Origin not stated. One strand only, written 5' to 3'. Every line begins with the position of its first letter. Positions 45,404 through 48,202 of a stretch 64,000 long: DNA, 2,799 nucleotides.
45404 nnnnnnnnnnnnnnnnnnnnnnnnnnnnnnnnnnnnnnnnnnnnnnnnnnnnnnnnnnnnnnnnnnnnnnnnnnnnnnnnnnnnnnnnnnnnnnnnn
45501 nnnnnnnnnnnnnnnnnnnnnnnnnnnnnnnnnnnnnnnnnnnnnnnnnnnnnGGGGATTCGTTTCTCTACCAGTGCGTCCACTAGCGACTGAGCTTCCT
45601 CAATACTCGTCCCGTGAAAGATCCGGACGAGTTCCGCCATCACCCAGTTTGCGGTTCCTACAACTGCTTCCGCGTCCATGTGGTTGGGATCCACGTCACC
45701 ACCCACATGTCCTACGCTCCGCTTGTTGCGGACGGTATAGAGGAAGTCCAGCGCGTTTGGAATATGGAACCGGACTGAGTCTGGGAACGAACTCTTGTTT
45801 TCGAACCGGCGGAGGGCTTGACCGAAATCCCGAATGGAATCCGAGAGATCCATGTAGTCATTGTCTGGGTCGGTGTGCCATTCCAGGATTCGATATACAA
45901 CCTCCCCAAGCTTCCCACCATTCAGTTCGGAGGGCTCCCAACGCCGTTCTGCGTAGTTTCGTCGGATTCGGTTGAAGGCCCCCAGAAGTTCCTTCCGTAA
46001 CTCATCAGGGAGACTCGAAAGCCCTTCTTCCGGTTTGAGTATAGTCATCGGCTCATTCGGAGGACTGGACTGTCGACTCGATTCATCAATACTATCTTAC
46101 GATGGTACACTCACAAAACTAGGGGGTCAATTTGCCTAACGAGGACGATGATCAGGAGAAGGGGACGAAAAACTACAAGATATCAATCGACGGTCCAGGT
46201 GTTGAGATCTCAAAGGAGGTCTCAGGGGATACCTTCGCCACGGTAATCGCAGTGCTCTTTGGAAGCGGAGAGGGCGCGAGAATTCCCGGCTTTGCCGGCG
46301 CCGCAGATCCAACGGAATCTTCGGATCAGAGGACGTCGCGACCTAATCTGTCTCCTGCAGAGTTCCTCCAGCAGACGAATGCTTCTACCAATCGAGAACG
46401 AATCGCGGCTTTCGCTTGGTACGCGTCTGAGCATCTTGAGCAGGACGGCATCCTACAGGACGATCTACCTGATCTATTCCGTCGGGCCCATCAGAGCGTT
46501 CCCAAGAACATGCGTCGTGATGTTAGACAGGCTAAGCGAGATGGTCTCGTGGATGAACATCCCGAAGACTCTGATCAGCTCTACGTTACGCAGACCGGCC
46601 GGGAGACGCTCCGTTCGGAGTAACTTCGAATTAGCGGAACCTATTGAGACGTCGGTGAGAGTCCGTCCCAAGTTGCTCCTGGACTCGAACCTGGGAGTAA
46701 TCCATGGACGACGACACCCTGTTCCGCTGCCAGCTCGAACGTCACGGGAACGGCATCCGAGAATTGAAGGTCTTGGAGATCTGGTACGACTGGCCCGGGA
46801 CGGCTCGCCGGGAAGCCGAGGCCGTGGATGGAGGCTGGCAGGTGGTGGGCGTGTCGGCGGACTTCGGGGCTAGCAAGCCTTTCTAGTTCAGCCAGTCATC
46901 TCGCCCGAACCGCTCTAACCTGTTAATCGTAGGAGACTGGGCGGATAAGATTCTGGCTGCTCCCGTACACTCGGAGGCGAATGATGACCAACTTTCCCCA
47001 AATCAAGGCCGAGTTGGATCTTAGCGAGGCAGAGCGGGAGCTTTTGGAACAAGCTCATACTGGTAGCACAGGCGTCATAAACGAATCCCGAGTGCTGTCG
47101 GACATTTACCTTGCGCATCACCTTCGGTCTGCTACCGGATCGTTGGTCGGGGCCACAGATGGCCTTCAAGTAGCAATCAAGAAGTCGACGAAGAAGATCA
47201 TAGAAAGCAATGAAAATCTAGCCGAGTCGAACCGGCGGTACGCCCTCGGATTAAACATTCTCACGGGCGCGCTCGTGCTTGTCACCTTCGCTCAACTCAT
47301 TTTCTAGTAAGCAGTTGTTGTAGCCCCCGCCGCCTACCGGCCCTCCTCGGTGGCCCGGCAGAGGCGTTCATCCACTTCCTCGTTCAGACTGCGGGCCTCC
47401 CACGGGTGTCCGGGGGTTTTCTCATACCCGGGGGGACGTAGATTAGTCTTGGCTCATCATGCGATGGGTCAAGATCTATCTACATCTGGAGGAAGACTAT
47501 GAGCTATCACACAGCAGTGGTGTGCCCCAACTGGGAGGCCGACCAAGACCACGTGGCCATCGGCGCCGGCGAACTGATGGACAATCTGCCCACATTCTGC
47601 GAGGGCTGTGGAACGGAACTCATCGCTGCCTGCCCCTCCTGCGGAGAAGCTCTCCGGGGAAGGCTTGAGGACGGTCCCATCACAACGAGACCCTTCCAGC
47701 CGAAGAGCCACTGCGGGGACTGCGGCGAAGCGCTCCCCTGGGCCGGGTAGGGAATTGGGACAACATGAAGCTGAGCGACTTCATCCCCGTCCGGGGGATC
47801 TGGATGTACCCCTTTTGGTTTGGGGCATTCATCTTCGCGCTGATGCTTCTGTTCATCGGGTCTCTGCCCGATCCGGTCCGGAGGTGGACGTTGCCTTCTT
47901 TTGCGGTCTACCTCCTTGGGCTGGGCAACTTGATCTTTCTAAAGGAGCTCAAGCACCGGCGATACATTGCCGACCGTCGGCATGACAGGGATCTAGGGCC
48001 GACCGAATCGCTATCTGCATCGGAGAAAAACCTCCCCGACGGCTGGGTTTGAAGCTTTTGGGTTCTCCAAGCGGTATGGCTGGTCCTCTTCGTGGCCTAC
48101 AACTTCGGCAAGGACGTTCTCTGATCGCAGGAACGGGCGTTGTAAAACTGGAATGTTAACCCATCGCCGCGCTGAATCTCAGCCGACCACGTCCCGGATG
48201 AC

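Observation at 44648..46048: Two-gene cassette with a HEPN-like (RNx5H) wHTH protein: candidate abortive-infection or defence module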

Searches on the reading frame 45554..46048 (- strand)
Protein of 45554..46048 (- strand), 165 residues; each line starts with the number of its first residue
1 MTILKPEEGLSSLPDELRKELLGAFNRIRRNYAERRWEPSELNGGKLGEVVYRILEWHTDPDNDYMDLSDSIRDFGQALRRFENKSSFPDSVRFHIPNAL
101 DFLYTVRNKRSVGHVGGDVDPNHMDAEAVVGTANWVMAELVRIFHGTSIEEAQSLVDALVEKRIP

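Call 48: predict_structure(alignment_id=A3)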
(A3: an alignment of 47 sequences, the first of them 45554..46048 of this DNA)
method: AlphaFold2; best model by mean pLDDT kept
length: 165 residues; sequences in the alignment: 47
mean_pLDDT: 88.6   pTM: 0.85
mean pLDDT of the five models: 88.6, 87.7, 87.0, 86.5, 86.2
residues with pLDDT >= 90: 115; 70-90: 31; 50-70: 17; < 50: 2
segments of 3 or more residues with pLDDT < 50: none
pLDDT, mean of each block of 10 residues (from residue 1): 68 94 95 92 95 98 96 95 96 98 88 67 92 95 86 80 53
secondary structure, 60 per line:
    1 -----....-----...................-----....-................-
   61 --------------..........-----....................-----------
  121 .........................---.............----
elements in order: H6-9 H15-33 H39-42 H44-59 H75-84 H90-109 H121-145 H149-161

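Call 51: fold_search(model_id=the predicted structure, library=pdb)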
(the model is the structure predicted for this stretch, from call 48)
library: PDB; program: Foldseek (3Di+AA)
matches with E <= 10: 110; with E <= 0.001: 0
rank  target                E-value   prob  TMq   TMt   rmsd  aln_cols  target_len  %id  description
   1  6zh1_A                7.8e-01  0.11  0.19  0.20  16.9       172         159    8  Crystal structure of complex between FH19-20 and FhbA protein from Borrelia hermsii (released 2022-01-12)
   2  1wkb                  1.7e+00  0.11  0.21  0.07  14.8       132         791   11  Crystal Structure of Leucyl-tRNA Synthetase from the Archaeon Pyrococcus horikoshii Reveals a Novel Editing Domain Orien (released 2005-02-08)
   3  6o6o_A                1.9e+00  0.10  0.23  0.21  15.2       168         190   15  Structure of the regulator FasR from Mycobacterium tuberculosis (released 2020-03-11)
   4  6a60_A                2.4e+00  0.07  0.23  0.18  16.9       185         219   12  Crystal structure of human FXR/RXR-LBD heterodimer bound to GW4064 and 9cRA and SRC1 (released 2018-10-10)
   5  3uhc_A                2.4e+00  0.04  0.17  0.18  14.0       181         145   15  HBI (N79A) CO bound (released 2011-12-28)
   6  7ae9_C                2.5e+00  0.25  0.39  0.43   8.6       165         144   12  Crystal structure of mono-AMPylated HEPN(R46E) toxin in complex with MNT antitoxin (released 2020-12-30)
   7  9bj6_D                2.5e+00  0.11  0.29  0.30  11.6       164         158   14  Crystal structure of the HEPN family member AbiV, an RNase in a two-component antiphage system in Lactococcus lactis (released 2025-08-13)
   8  3kfc_B                2.7e+00  0.08  0.25  0.19  16.6       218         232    9  Complex Structure of LXR with an agonist (released 2009-12-08)
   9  9bag_B                2.9e+00  0.05  0.19  0.08  19.3       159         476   14  Crystal structure of Oryza sativa ketol-acid reductoisomerase in complex with Mg2+, and JK-5-114 (released 2025-04-09)
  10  3gd2_A                3.1e+00  0.06  0.22  0.17  16.3       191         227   13  isoxazole ligand bound to farnesoid X receptor (FXR) (released 2009-07-07)
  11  1qmg_C                3.1e+00  0.05  0.19  0.07  18.7       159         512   13  Acetohydroxyacid isomeroreductase complexed with its reaction product dihydroxy-methylvalerate, manganese and ADP-ribo (released 2000-03-31)
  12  2r4w_A                3.1e+00  0.04  0.17  0.18  14.0       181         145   15  Ligand Migration and Binding in The Dimeric Hemoglobin of Scapharca Inaequivalvis: M37F with CO bound (released 2007-11-27)
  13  3ugz_A                3.1e+00  0.04  0.17  0.18  14.0       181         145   14  HBI (L36A) CO bound (released 2011-12-28)
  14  4nqf_B                3.2e+00  0.15  0.33  0.35  10.1       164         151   13  Crystal structure of HEPN domain protein (released 2014-03-26)
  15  1nxf_A                3.4e+00  0.04  0.17  0.19  14.1       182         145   15  Ligand-linked transitions of deoxyHbI crystals exposed to CO. (released 2003-08-26)
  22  2hsb                  3.7e+00  0.38  0.43  0.55   6.5       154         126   12  Crystal structure of a hepn domain containing protein (af_0298) from archaeoglobus fulgidus at 1.95 A resolution (released 2006-08-15)
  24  7ae9_D                3.9e+00  0.18  0.39  0.43   7.7       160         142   11  Crystal structure of mono-AMPylated HEPN(R46E) toxin in complex with MNT antitoxin (released 2020-12-30)
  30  4nqf_A                4.5e+00  0.10  0.32  0.35   9.9       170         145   15  Crystal structure of HEPN domain protein (released 2014-03-26)
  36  9bj5_D                5.2e+00  0.08  0.31  0.33  11.4       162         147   13  Crystal structure of the HEPN family member AbiV (P212121 space group) (released 2025-08-13)
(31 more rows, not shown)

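Call 65: fold_search(model_id=the predicted structure, library=viral)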
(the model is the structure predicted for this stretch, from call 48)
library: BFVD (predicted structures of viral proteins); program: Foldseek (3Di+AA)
matches with E <= 10: 114; with E <= 0.001: 0
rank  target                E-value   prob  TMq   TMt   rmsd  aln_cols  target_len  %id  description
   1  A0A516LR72            1.1e+00  0.10  0.22  0.19  18.4       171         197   13  (no name in the UniProt tables at hand)
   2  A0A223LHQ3            1.4e+00  0.10  0.22  0.19  16.7       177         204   15  Putative nucleoside triphosphate pyrophosphohydrolase [Erwinia phage vB_EamM_Joad]
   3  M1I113                1.7e+00  0.12  0.26  0.25  12.5       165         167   12  (no name in the UniProt tables at hand)
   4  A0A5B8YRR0            1.8e+00  0.10  0.24  0.21  16.4       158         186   11  Uncharacterized protein [Chrysodeixis includens nucleopolyhedrovirus]
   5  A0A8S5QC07            2.0e+00  0.09  0.23  0.23  15.6       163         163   13  Nucelotide kinase [Myoviridae sp. ctw4b6]
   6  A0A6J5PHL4            2.3e+00  0.10  0.22  0.26  15.3       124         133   18  Uncharacterized protein [uncultured Caudovirales phage]
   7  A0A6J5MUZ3            2.3e+00  0.06  0.21  0.06  16.3       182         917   12  Uncharacterized protein [uncultured Caudovirales phage]
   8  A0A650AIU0            2.4e+00  0.08  0.21  0.23  12.4       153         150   12  (no name in the UniProt tables at hand)
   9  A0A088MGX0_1          2.4e+00  0.08  0.26  0.05  13.4       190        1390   10  Putative polyprotein 1a [Rose leaf rosette-associated virus]
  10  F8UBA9                2.6e+00  0.07  0.22  0.17  16.2       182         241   15  (no name in the UniProt tables at hand)
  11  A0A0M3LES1            3.1e+00  0.08  0.24  0.05  16.2       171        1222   16  Transcriptional regulator ICP4 [Testudinid alphaherpesvirus 3]
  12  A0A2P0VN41            3.2e+00  0.13  0.22  0.26  12.0       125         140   13  Uncharacterized protein [Tetraselmis virus 1]
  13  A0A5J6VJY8            3.7e+00  0.10  0.23  0.29  12.4       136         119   15  Uncharacterized protein [Megaviridae environmental sample]
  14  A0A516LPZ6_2          3.7e+00  0.06  0.25  0.04  17.6       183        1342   10  (no name in the UniProt tables at hand)
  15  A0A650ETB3            3.7e+00  0.05  0.16  0.25  11.3       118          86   12  (no name in the UniProt tables at hand)
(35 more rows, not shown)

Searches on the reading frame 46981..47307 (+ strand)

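Call 28: search_protein_families(library=pfam, proteins=[window:46981-47307:+], max_evalue=0.1)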
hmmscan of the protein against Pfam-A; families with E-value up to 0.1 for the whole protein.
window:46981-47307:+ (108 aa): 1 family
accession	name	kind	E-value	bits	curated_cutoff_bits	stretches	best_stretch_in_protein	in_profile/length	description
PF11240.13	DUF3042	-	0.054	13.8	25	0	55-88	15-48/54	Protein of unknown function (DUF3042)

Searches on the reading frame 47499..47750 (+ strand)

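Call 28: search_protein_families(library=pfam, proteins=[window:47499-47750:+], max_evalue=0.1)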
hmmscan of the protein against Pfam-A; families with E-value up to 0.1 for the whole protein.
window:47499-47750:+ (83 aa): 9 families
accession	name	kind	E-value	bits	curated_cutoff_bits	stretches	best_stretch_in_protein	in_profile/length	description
PF10083.14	DUF2321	-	1e-11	45.1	24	1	3-82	2-80/157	Uncharacterized protein conserved in bacteria (DUF2321)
PF12773.13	DZR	-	2.2e-06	28.2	27.3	1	31-52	12-34/45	Double zinc ribbon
PF06906.16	DUF1272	-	0.0041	17.6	25.3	1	32-55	30-54/57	Protein of unknown function (DUF1272)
PF14803.11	Zn_ribbon_Nudix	-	0.0096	16.3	25.6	0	45-59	3-17/34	Nudix N-terminal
PF03119.21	DNA_ligase_ZBD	-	0.025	14.9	25.8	1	45-59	2-15/27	NAD-dependent DNA ligase C4 zinc finger domain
PF22795.1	DUF4796_N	-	0.027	14.7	27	0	29-41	17-29/29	DUF4796 N-terminal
PF07191.17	Zn_ribbon_6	-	0.045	14.2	25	0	31-52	16-39/67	Double zinc ribbon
PF06750.18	A24_N_bact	-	0.06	13.9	23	0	66-81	24-39/84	Bacterial Peptidase A24 N-terminal domain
PF24485.1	zf-C2H2_DHX34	-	0.085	13.3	27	0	45-53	4-12/25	DHX34-like, C2H2-type zinc finger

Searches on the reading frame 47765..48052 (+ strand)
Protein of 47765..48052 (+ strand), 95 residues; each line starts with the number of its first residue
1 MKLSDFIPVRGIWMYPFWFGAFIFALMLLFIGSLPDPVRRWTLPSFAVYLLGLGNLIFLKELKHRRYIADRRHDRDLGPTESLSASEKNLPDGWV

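Call 28: search_protein_families(library=pfam, proteins=[window:47765-48052:+], max_evalue=0.1)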
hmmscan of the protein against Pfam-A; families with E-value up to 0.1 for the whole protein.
window:47765-48052:+ (95 aa): 1 family
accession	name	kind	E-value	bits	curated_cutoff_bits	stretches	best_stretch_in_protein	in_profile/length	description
PF13567.11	DUF4131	-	0.074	13.2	31.6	1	16-71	6-61/165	Domain of unknown function (DUF4131)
